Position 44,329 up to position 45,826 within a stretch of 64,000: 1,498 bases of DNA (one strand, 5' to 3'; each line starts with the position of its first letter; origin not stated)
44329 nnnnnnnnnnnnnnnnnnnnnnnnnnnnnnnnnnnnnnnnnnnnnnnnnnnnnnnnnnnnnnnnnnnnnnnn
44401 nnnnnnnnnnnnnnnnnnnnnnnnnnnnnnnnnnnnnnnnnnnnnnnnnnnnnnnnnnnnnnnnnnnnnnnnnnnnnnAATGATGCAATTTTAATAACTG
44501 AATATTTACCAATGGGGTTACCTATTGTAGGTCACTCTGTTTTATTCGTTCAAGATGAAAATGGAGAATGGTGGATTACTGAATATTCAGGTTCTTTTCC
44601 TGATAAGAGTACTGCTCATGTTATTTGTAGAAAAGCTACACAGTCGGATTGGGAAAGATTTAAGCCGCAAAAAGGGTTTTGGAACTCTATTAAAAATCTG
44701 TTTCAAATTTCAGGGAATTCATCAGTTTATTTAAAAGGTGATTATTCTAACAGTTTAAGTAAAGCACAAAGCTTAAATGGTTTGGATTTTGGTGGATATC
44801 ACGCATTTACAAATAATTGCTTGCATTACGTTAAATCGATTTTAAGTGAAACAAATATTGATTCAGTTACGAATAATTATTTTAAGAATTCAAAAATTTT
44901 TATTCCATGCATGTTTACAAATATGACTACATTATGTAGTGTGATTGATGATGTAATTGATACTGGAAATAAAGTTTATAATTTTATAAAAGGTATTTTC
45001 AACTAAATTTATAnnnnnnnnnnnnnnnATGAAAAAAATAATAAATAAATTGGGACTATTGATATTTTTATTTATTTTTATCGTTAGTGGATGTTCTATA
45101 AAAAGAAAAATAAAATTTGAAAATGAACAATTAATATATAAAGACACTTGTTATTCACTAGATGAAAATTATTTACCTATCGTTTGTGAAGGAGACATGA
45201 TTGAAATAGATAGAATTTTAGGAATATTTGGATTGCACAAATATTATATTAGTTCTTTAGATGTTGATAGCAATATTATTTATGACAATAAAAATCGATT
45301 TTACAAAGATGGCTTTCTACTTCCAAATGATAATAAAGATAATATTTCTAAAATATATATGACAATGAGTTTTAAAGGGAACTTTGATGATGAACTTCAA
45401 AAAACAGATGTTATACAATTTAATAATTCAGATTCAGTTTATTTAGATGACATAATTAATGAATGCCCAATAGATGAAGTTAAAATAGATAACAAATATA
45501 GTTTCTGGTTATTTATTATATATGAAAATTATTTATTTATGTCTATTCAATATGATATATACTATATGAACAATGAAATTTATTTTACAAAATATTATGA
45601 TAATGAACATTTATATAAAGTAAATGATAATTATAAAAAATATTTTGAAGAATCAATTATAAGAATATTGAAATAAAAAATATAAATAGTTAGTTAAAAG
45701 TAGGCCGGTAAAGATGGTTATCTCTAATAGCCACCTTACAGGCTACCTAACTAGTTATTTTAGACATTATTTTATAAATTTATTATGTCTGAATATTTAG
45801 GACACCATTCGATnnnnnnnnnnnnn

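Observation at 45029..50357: All four immunity candidates are exported (three lipoproteins, one N-terminally anchored)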

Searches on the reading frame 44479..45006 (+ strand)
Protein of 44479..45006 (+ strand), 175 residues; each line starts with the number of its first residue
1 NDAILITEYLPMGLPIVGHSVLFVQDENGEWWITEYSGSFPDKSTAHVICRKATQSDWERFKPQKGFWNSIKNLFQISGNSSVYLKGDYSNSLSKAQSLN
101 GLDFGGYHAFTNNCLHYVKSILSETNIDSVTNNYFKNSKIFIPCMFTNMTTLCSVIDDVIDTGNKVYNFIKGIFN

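Call 13: search_solved_structures(query=window:44479-45006:+, max_evalue=10, show_alignments=2)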
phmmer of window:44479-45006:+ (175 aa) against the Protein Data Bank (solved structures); distinct sequences matched with E-value up to 10: 1.
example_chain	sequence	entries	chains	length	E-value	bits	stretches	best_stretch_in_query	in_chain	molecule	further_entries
7lic_A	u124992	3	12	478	1.6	11.6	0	93-145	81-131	MhOR5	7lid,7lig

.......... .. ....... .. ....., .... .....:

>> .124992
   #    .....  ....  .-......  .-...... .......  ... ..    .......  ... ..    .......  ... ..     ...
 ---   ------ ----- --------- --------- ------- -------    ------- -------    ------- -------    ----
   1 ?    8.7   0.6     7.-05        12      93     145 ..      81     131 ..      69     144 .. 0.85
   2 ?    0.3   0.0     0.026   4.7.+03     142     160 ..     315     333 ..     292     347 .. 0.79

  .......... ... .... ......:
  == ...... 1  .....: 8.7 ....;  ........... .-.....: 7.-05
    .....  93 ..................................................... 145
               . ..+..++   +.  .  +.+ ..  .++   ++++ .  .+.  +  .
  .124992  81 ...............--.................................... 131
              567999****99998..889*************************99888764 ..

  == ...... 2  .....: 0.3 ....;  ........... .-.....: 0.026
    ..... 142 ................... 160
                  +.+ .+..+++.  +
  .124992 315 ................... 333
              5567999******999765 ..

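Call 16: find_homologous_proteins(query=window:44479-45003:+, max_evalue=0.001)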
Query window:44479-45003:+ (175 aa): 3 proteins with E <= 0.001 among 35 candidates.
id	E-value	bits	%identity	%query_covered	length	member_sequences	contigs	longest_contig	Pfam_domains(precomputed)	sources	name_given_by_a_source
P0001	9.0e-98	343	87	100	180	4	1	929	-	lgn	-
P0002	1.7e-60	222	90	67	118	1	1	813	-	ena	-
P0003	5.1e-15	74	33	85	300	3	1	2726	-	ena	-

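Call 18: find_encoding_contigs(protein=P0003, flank=5000)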
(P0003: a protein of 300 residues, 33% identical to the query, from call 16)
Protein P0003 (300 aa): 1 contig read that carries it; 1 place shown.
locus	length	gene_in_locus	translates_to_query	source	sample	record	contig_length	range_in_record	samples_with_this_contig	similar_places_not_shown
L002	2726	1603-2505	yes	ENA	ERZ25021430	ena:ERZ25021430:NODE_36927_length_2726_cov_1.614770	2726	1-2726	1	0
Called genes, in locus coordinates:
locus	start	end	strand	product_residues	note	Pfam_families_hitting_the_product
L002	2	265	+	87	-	?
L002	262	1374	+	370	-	PF01820:Dala_Dala_lig_N, PF02786:CPSase_L_D2, PF02222:ATP-grasp, PF07478:Dala_Dala_lig_C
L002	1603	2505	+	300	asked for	-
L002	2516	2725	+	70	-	?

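Call 20: find_encoding_contigs(protein=P0001, flank=5000)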
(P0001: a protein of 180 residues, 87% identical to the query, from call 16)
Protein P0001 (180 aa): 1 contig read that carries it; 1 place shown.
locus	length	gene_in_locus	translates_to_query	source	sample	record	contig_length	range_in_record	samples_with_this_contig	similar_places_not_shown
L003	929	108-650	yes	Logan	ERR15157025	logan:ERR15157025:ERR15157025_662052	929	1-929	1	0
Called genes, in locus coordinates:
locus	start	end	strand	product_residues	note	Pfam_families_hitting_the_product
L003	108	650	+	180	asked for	-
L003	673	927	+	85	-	?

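Call 23: search_protein_families(library=pfam, max_evalue=10, proteins=[window:44479-45003:+, P0003])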
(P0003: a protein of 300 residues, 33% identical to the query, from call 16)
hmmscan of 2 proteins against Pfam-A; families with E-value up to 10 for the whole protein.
window:44479-45003:+ (175 aa): 1 family
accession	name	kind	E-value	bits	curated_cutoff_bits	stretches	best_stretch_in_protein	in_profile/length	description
PF04970.19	LRAT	-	0.071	13.8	24.3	1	93-122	88-115/120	Lecithin retinol acyltransferase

P0003 (300 aa): 4 families
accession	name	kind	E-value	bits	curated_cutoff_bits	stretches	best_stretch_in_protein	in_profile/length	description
PF05903.20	Peptidase_C97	-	0.02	15.2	29.2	1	235-273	101-137/151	PPPDE putative peptidase domain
PF05608.18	RTE1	-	0.1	13.1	29.4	1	233-254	106-127/149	RTE1-like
PF04970.19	LRAT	-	0.22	12.3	24.3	1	235-251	98-114/120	Lecithin retinol acyltransferase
PF25218.1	TseH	-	0.28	11.5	27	1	220-254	123-160/167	Type VI secretion system effector TseH-like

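Call 31: search_protein_representatives(alignment_id=A1)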
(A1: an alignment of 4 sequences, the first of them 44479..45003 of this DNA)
Query: 4 sequences, 180 profile positions. Proteins with E-value up to 0.001 (for the whole library): 273; up to 1e-10: 137; up to 1e-30: 6. The best 150 are listed.
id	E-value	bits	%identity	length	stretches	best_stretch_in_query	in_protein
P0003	3.8e-79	280.8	-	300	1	2-180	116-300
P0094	4.8e-44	166.5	-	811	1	2-167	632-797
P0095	1.5e-42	161.5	-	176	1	2-167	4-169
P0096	7.7e-35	136.5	-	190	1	2-160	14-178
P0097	8.1e-31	123.4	-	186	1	2-156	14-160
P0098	1.0e-30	123.0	-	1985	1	2-171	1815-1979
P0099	1.4e-30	122.6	-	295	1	2-155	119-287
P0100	2.7e-30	121.6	-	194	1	2-134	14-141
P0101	1.9e-29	118.9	-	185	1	2-154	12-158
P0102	3.9e-29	117.9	-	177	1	2-163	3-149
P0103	1.1e-28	116.4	-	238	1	2-133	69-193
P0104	1.5e-28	116.0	-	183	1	2-174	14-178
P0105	2.1e-28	115.5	-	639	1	8-141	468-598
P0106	4.3e-28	114.5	-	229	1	7-161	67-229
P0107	8.1e-28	113.6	-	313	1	2-161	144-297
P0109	2.5e-27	112.0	-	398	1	2-152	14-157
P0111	2.8e-27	111.8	-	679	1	2-165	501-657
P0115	6.3e-27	110.7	-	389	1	2-176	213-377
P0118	8.9e-26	106.9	-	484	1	2-158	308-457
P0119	1.1e-25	106.6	-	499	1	6-155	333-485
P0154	2.9e-19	85.7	-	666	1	7-154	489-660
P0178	2.3e-16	76.3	-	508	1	2-134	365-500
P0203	9.6e-13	64.5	-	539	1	17-149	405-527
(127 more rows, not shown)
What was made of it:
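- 44479..45006 (+): tip0: C-terminal toxin domain (aa 1869-2043), a permuted NlpC/P60 (LRAT/TseH-like) His19-Cys114 domain. The family has 273 clusters in the exhaustive search (call 31).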

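Call 32: search_protein_families(library=pfam, max_evalue=0.01, proteins=[P0094, P0105, P0111, P0109, P0115, P0118, P0119, P0154, P0203, P0178])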
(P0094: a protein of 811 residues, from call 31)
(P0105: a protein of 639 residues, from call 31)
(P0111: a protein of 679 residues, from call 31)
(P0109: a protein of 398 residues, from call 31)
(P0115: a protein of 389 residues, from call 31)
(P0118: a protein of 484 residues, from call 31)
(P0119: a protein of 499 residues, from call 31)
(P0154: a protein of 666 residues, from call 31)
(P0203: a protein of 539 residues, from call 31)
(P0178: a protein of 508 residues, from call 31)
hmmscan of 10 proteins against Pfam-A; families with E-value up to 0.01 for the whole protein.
P0094 (811 aa): 1 family
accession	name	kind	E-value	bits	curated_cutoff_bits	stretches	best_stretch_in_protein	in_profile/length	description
PF05593.20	RHS_repeat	-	0.00025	21.8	22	0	54-90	1-37/38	RHS Repeat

P0105 (639 aa): 4 families
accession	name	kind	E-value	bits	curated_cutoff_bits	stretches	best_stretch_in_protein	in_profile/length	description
PF01471.23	PG_binding_1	-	8.6e-13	48.7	23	1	366-422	3-57/57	Putative peptidoglycan binding domain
PF05593.20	RHS_repeat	-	4.6e-08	33.7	22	1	87-109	14-35/38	RHS Repeat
PF04970.19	LRAT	-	0.00054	20.7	24.3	1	553-586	87-118/120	Lecithin retinol acyltransferase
PF09374.15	PG_binding_3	-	0.0052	17.4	24.6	0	368-398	3-32/76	Predicted Peptidoglycan domain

P0111 (679 aa): 1 family
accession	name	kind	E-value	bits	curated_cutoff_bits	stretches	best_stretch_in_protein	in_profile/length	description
PF05593.20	RHS_repeat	-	5.2e-27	94.1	22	3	201-235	1-36/38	RHS Repeat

P0109 (398 aa): 0 families

P0115 (389 aa): 0 families

P0118 (484 aa): 2 families
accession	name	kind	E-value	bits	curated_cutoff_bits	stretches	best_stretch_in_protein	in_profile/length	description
PF05593.20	RHS_repeat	-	1.5e-12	48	22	2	124-160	5-38/38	RHS Repeat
PF04970.19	LRAT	-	0.0012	19.5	24.3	1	356-423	51-113/120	Lecithin retinol acyltransferase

P0119 (499 aa): 1 family
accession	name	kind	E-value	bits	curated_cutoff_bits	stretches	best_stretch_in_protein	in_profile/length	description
PF05593.20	RHS_repeat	-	7.1e-06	26.7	22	1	51-87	1-33/38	RHS Repeat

P0154 (666 aa): 10 families
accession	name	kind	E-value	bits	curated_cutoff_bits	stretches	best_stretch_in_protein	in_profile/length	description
PF02368.24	Big_2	-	3.1e-65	216.5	22.8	5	263-338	1-73/79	Bacterial Ig-like domain (group 2)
PF25354.1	Ig_NUP210_16th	-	2.4e-12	46.6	27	2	188-242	8-60/72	NUP210-like, Ig-like domain 16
PF13927.12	Ig_3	-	7.4e-06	26.8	30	0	353-410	3-63/78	Immunoglobulin domain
PF24230.1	Phage_zn_bind_6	-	3e-05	24.6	27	0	397-432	23-55/71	Phage zinc binding domain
PF22076.2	Cep192_D6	-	6.4e-05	23.5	35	0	270-328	7-65/101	Cep192 domain 6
PF21959.2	DUF6923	-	6.6e-05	23.2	27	0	354-410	112-168/234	Repeat of unknown function (DUF6923)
PF21461.3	HL_N-beta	-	0.00015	22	27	0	131-160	19-47/57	Hyaluronate lyase, N-terminal beta-sheet domain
PF22963.3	Ig_NUP210_3rd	-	0.00061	20.4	27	0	391-421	55-85/105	NUP210 Ig-like domain 3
PF07686.23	V-set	-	0.00085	19.9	26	0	270-317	2-53/109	Immunoglobulin V-set domain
PF19190.6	BACON_2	-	0.0015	18.9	25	1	267-337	2-67/94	Viral BACON domain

P0203 (539 aa): 5 families
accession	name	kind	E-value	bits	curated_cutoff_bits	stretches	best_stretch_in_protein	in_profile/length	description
PF02368.24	Big_2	-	2.2e-60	201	22.8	4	271-340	2-72/79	Bacterial Ig-like domain (group 2)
PF25354.1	Ig_NUP210_16th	-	3.3e-08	33.3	27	1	13-69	7-60/72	NUP210-like, Ig-like domain 16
PF20578.4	aBig_2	-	0.00047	20.3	27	0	117-159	28-70/89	Atrophied bacterial Ig domain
PF23486.1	Ig_TMEM132_5th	-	0.001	19.6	28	0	308-351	90-133/137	TMEM132 fifth domain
PF22359.2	Big-like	-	0.0019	18.8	27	0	230-251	14-35/48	Bacterial Ig-like domain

P0178 (508 aa): 3 families
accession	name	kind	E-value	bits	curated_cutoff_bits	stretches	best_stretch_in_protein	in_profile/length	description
PF05593.20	RHS_repeat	-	9.6e-11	42.3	22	1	117-153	1-33/38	RHS Repeat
PF03527.20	RHS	-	2.5e-05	24.5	27.9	1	250-283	1-34/38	RHS protein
PF14903.11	WG_beta_rep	-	0.0088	16.5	25.6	0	263-278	2-17/35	WG containing repeat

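Call 42: predict_structure(alignment_id=A3)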
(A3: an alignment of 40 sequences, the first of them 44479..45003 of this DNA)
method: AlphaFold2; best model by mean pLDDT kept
length: 175 residues; sequences in the alignment: 40
mean_pLDDT: 90.8   pTM: 0.84
mean pLDDT of the five models: 90.8, 90.0, 89.7, 89.6, 88.5
residues with pLDDT >= 90: 133; 70-90: 25; 50-70: 17; < 50: 0
segments of 3 or more residues with pLDDT < 50: none
pLDDT, mean of each block of 10 residues (from residue 1): 93 81 98 95 95 95 67 64 96 98 90 92 96 96 94 95 95 93
secondary structure, 60 per line:
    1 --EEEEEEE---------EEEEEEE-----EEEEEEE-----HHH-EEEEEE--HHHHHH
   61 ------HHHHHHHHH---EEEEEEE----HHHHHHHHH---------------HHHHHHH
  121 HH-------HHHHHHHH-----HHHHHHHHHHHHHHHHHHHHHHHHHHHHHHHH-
elements in order: E3-9 E19-25 E31-37 E47-52 H55-60 H67-75 E79-85 H90-98 H114-122 H130-137 H143-174
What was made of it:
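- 44479..45006 (+): AF2 pLDDT is 90.8 (call 42).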

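Call 45: fold_search(model_id=the predicted structure, library=pdb)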
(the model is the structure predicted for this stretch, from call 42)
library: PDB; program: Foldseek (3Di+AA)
matches with E <= 10: 551; with E <= 0.001: 0
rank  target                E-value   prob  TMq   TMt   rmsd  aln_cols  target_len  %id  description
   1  7zv1_C                7.9e-03  1.00  0.36  0.58   4.0       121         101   16  Crystal Structure of Aichivirus A 2A protein L64M, L109M mutant (released 2023-05-31)
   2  7zv1_B                2.4e-02  0.97  0.35  0.50   4.6       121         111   14  Crystal Structure of Aichivirus A 2A protein L64M, L109M mutant (released 2023-05-31)
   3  7zv1_A                2.5e-02  0.97  0.35  0.51   4.6       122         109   14  Crystal Structure of Aichivirus A 2A protein L64M, L109M mutant (released 2023-05-31)
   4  7zv6_C                6.7e-02  0.91  0.35  0.51   4.5       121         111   14  Crystal Structure of Aichivirus A 2A protein (released 2023-05-24)
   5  7zv6_A                7.1e-02  0.90  0.36  0.52   5.5       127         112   14  Crystal Structure of Aichivirus A 2A protein (released 2023-05-24)
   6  5j6o                  7.5e-02  0.13  0.16  0.12  13.8       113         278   12  Crystal structure of a trans-AT PKS dehydratase domain of C0ZGQ7 from Brevibacillus brevis (released 2017-05-24)
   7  9f5t_A                8.5e-02  0.75  0.23  0.20   6.0        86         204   21  Ubiquitin C-terminal clippase BpJOS (released 2025-04-23)
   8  7zv6_B                9.1e-02  0.89  0.35  0.48   4.5       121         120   14  Crystal Structure of Aichivirus A 2A protein (released 2023-05-24)
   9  5hqw_B                9.6e-02  0.15  0.16  0.12  12.3        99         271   14  Crystal structure of a trans-AT PKS dehydratase domain of C0ZGQ6 from Brevibacillus brevis (released 2017-01-25)
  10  9f5t_C                1.2e-01  0.69  0.23  0.21   6.0        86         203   21  Ubiquitin C-terminal clippase BpJOS (released 2025-04-23)
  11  2eoc_MODEL_1_A        1.2e-01  0.11  0.16  0.21   9.3        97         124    8  Solution structure of the WGR domain from human poly [ADP-ribose] polymerase-3 (released 2008-04-01)
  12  8dk2_C                1.9e-01  0.04  0.12  0.05  16.7       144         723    8  CryoEM structure of Pseudomonas aeruginosa PA14 JetABC in an unclamped state trapped in ATP dependent dimeric form (released 2022-10-05)
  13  5hqw_A                2.0e-01  0.10  0.16  0.12  13.2       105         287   14  Crystal structure of a trans-AT PKS dehydratase domain of C0ZGQ6 from Brevibacillus brevis (released 2017-01-25)
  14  4il0_G                2.0e-01  0.06  0.14  0.08  13.3       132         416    9  Crystal structure of GlucDRP from E. coli K-12 MG1655 (EFI target EFI-506058) (released 2013-01-16)
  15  8dk3_A                2.7e-01  0.06  0.14  0.07  20.3       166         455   14  CryoEM structure of Pseudomonas aeruginosa PA14 JetC ATPase domain bound to DNA and cWHD domain of JetA (released 2022-10-05)
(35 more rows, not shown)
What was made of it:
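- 44479..45006 (+): The best PDB fold is Aichivirus 2A, an H-box/NC protein (call 45).
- On Permuted NlpC/P60 (LRAT / TseH / Tox-Act1 / YiiX / DUF4105 assemblage), for tip0: Foldseek's best hit is Aichivirus 2A: E 7.9e-3, probability 1.0, TM 0.58 on the target (call 45).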

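Call 82: search_protein_families(library=pfam, alignment_id=A3, max_evalue=0.1)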
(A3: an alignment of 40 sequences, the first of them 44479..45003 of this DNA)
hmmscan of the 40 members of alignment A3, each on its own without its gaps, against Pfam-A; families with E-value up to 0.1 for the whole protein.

A. member 1, window:44479-45003:+ (175 aa): 1 family
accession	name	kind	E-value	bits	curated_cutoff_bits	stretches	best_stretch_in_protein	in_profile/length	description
PF04970.19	LRAT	-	0.071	13.8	24.3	1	93-122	88-115/120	Lecithin retinol acyltransferase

B. families by the number of members that match (of 40 scanned): 10 families
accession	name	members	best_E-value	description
PF04970.19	LRAT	19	0.0052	Lecithin retinol acyltransferase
PF25218.1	TseH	10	0.0036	Type VI secretion system effector TseH-like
PF05903.20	Peptidase_C97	8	0.0083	PPPDE putative peptidase domain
PF05608.18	RTE1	6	5.7e-05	RTE1-like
PF13387.12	Lnb_N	4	0.0049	Lnb N-terminal periplasmic domain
PF02013.21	CBM_10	1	0.011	Cellulose or protein binding domain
PF23897.1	DUF7245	1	0.027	Family of unknown function (DUF7245)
PF04513.17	Baculo_PEP_C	1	0.037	Baculovirus polyhedron envelope protein, PEP, C terminus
PF23967.1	DUF7295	1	0.061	Family of unknown function (DUF7295)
PF07101.16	DUF1363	1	0.092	Protein of unknown function (DUF1363)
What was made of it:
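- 44479..45006 (+): Sub-threshold Pfam hits among 40 members: LRAT 19, TseH 10, PPPDE 8, Lnb_N 4 (call 82).
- Closest known: Tox-Act1/Imm-Act1. Same: His-before-Cys permuted papain-like core. tip0-family members give sub-threshold hits to the TseH, LRAT and Lnb_N (DUF4105) models (call 82).
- All Pfam hits for tip0 are below the curated cutoffs (calls 23, 82).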

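Call 85: find_related_loci(query=A1, collection=metagenome_contigs, flank=4000)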
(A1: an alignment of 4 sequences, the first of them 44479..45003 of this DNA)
Query A1 (175 aa) in metagenome_contigs; peptide patterns used: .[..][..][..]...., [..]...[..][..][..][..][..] (x = any residue, [..] = any of these).
600 stretches matched a pattern (row limit reached: there are more); 2 encode a relative of the query (tblastn E <= 1e-3); 2 distinct loci.
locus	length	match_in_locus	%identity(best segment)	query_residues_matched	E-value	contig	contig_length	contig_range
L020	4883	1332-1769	40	3-152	2e-25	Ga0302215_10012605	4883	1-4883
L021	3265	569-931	36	2-126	4e-19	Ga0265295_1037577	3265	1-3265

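Call 95: search_protein_families(library=pfam, max_evalue=0.1, proteins=[L020:2869-3429:+])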
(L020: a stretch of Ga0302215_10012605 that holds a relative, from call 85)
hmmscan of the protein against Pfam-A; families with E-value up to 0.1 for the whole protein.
L020:2869-3429:+ (187 aa): 0 families

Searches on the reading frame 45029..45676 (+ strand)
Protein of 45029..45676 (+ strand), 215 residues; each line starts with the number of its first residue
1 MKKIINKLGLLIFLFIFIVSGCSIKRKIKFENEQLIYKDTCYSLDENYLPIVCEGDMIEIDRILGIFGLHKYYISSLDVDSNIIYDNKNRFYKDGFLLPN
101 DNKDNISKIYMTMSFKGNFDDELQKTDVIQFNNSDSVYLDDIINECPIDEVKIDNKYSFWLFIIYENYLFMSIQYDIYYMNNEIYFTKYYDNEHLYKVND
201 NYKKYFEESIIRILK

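Call 5: search_protein_families(library=pfam, max_evalue=0.1, proteins=[window:45029-45676:+])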
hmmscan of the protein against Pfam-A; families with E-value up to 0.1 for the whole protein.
window:45029-45676:+ (215 aa): 0 families

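Call 7: search_protein_families(library=ncbifam, max_evalue=0.1, proteins=[window:45029-45676:+])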
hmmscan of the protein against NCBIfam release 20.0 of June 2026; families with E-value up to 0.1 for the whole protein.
window:45029-45676:+ (215 aa): 3 families
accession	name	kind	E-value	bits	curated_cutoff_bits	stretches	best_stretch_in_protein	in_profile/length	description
NF005233.0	PRK06737.1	equivalog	0.053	13.7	102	0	60-80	16-36/76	ACT domain-containing protein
NF002635.0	PRK02304.1-4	subfamily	0.065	12.8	146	0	25-76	85-137/188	adenine phosphoribosyltransferase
NF040646.1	HPT_Archaea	equivalog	0.071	12.7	200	0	25-77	84-137/184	hypoxanthine/guanine phosphoribosyltransferase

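Call 23: search_protein_families(library=pfam, max_evalue=10, proteins=[window:45095-45673:+])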
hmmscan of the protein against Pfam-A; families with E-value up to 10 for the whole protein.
window:45095-45673:+ (193 aa): 0 families

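Call 74: search_solved_structures(query=window:45095-45673:+, max_evalue=1)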
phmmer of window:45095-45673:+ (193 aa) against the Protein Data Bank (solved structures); distinct sequences matched with E-value up to 1: 4.
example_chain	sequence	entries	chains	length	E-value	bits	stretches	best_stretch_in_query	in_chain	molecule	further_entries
4l4o_A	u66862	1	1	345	0.0059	19.7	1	112-182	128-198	Endo-1,4-beta-xylanase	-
4l4p_A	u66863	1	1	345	0.034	17.2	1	112-182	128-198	Endo-1,4-beta-xylanase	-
4pmd_A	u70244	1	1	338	0.044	16.9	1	112-182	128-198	Endo-1,4-beta-xylanase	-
6osw_B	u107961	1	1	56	0.5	13.4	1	67-103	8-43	Forkhead box M1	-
